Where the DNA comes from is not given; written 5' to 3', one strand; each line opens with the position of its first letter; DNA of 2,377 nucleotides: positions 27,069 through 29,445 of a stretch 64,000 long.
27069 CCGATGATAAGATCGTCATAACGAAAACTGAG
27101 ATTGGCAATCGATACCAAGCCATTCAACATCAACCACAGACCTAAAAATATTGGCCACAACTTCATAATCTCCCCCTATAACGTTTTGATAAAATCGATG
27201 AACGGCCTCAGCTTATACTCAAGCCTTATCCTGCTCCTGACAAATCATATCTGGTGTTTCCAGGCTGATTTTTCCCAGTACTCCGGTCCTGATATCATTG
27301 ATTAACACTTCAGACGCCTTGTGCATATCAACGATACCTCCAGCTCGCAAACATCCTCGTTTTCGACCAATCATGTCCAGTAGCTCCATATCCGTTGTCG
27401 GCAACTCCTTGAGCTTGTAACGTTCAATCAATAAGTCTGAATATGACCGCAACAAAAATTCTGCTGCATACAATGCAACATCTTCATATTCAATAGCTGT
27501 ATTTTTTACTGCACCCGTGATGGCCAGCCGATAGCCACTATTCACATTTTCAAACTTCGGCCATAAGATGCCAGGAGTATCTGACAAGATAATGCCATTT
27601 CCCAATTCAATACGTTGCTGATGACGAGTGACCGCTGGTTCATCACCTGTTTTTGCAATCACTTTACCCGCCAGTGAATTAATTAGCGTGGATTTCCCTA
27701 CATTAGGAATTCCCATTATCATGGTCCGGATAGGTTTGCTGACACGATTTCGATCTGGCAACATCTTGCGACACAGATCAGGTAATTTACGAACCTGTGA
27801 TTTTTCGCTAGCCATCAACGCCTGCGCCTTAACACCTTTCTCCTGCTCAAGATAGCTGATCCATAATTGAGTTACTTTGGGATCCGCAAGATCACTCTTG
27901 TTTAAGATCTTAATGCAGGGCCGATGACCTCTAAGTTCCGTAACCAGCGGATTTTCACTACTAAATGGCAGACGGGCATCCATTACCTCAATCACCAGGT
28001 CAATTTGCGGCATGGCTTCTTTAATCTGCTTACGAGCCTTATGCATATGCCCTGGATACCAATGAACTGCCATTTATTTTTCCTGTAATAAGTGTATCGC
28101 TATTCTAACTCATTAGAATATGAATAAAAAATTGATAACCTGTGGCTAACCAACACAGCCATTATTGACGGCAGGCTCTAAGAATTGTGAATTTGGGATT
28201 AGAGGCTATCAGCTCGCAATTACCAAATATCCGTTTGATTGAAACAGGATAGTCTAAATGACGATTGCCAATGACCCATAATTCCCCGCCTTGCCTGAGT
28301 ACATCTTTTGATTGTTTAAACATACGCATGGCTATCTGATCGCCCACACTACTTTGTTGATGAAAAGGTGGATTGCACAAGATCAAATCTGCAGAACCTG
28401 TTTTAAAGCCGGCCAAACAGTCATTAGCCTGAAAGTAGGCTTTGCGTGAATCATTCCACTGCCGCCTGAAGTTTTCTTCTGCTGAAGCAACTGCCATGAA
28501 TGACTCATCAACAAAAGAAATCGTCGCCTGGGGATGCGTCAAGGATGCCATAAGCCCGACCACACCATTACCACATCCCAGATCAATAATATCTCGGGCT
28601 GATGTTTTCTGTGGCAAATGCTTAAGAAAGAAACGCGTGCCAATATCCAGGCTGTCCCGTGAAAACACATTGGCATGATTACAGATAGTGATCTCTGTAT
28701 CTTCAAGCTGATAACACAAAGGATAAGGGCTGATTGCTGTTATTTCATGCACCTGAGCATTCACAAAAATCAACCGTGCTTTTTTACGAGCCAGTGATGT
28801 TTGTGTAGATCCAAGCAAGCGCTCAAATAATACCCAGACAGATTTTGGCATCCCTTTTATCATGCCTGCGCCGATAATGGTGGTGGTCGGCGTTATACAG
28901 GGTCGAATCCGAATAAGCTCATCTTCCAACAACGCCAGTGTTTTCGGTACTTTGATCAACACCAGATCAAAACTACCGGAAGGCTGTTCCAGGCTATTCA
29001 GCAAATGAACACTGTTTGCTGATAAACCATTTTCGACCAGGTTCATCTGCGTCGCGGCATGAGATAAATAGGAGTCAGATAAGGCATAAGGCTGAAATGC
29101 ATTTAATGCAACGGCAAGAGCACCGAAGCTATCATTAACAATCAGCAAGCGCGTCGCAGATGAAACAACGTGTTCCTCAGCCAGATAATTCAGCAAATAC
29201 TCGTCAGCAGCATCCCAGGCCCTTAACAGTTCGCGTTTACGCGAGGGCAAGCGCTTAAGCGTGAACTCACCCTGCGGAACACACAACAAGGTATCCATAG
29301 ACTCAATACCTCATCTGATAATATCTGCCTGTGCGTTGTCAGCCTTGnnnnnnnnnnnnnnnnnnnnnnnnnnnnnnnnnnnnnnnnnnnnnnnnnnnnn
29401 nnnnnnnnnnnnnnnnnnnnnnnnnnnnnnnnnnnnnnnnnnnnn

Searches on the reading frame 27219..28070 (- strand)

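Call 29: search_protein_families(library=ncbifam, proteins=[window:27219-28070:-], max_evalue=0.00001)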
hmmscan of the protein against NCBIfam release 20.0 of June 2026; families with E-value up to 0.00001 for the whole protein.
window:27219-28070:- (283 aa): 15 families
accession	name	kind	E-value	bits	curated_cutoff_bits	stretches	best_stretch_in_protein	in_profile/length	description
TIGR03596.1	GTPase_YlqF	equivalog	2.7e-103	345.1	208.2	1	2-271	1-276/276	ribosome biogenesis GTPase YlqF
NF000908.1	PRK00089.1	equivalog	2.6e-18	66.3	237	1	117-176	7-68/291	GTPase Era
TIGR03594.1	GTPase_EngA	equivalog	8.4e-14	51.4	306.7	1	10-168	67-233/432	ribosome biogenesis GTPase Der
NF002828.0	PRK03003.1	equivalog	4.4e-13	48.7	631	2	12-137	109-237/477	ribosome biogenesis GTPase Der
NF007071.0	PRK09518.1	equivalog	1.6e-11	43.4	953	1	14-136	342-467/706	bifunctional cytidylate kinase/GTPase Der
TIGR00436.1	era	equivalog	4.9e-11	42.5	116.25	1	116-174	3-64/270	GTPase Era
TIGR03597.1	GTPase_YqeH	equivalog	7.1e-11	41.9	297.4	1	15-169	57-216/361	ribosome biogenesis GTPase YqeH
TIGR00231.1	small_GTP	domain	7.9e-11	42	42.5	1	112-179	2-72/164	GTP-binding protein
TIGR00450.1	mnmE_trmE_thdF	equivalog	3.9e-10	39.4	252.6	0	17-67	283-334/446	tRNA uridine-5-carboxymethylaminomethyl(34) synthesis GTPase MnmE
NF003661.0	PRK05291.1-3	equivalog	9.3e-10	38.4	380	1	83-168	183-274/448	tRNA uridine-5-carboxymethylaminomethyl(34) synthesis GTPase MnmE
TIGR03918.1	GTP_HydF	equivalog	9.4e-09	34.6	325.55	0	115-168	9-66/392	[FeFe] hydrogenase H-cluster maturation GTPase HydF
NF003255.0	PRK04213.1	equivalog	2.1e-08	33.8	164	1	113-170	9-64/204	GTP-binding protein EngB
TIGR03598.1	GTPase_YsxC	equivalog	5.4e-08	32.7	124.45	1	117-168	22-74/186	ribosome biogenesis GTP-binding protein YihA/YsxC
TIGR00437.1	feoB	equivalog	4.9e-07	28.8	315.65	0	120-168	1-51/594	ferrous iron transport protein B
NF008932.0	PRK12289.1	equivalog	1e-06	28.1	483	1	23-174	100-247/363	small ribosomal subunit biogenesis GTPase RsgA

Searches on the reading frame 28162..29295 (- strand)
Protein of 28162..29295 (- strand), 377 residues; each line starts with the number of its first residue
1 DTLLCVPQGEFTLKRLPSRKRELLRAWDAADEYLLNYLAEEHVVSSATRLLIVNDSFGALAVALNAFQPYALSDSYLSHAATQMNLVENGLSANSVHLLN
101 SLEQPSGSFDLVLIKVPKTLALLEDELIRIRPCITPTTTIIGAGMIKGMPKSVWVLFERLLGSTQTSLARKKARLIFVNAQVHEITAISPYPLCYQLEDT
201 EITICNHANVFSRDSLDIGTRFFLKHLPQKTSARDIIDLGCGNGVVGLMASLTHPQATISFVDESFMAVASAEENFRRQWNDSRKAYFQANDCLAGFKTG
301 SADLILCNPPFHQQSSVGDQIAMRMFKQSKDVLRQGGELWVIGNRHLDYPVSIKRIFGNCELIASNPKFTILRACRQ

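Call 29: search_protein_families(library=ncbifam, proteins=[window:28162-29295:-], max_evalue=0.00001)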
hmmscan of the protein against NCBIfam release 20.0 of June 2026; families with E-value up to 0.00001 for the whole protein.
window:28162-29295:- (377 aa): 7 families
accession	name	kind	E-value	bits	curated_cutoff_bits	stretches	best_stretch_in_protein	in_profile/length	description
NF011577.0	PRK15001.1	equivalog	1.4e-101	340.1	468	1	11-376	11-373/378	23S rRNA (guanine(1835)-N(2))-methyltransferase RlmG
NF007023.0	PRK09489.1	equivalog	2.7e-28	99.2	295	1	194-375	161-335/342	16S rRNA (guanine(1207)-N(2))-methyltransferase RsmC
TIGR03534.1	RF_mod_PrmC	equivalog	3.2e-13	49.7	199.1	1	224-313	81-168/253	peptide chain release factor N(5)-glutamine methyltransferase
TIGR00536.1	hemK_fam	subfamily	1.9e-10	40.3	115.5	1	224-319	106-200/286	HemK family protein methyltransferase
TIGR03533.1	L3_gln_methyl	equivalog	2.2e-10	40.4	229.7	1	226-317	116-205/284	50S ribosomal protein L3 N(5)-glutamine methyltransferase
NF047853.1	tRm6a37MtseTrmN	equivalog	2.2e-07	30.8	350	1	232-316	43-129/244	tRNA(1)(Val) (adenine(37)-N(6))-methyltransferase TrmN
NF011529.0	PRK14968.1-3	equivalog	3e-06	26.8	162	1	222-313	25-110/198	putative methyltransferase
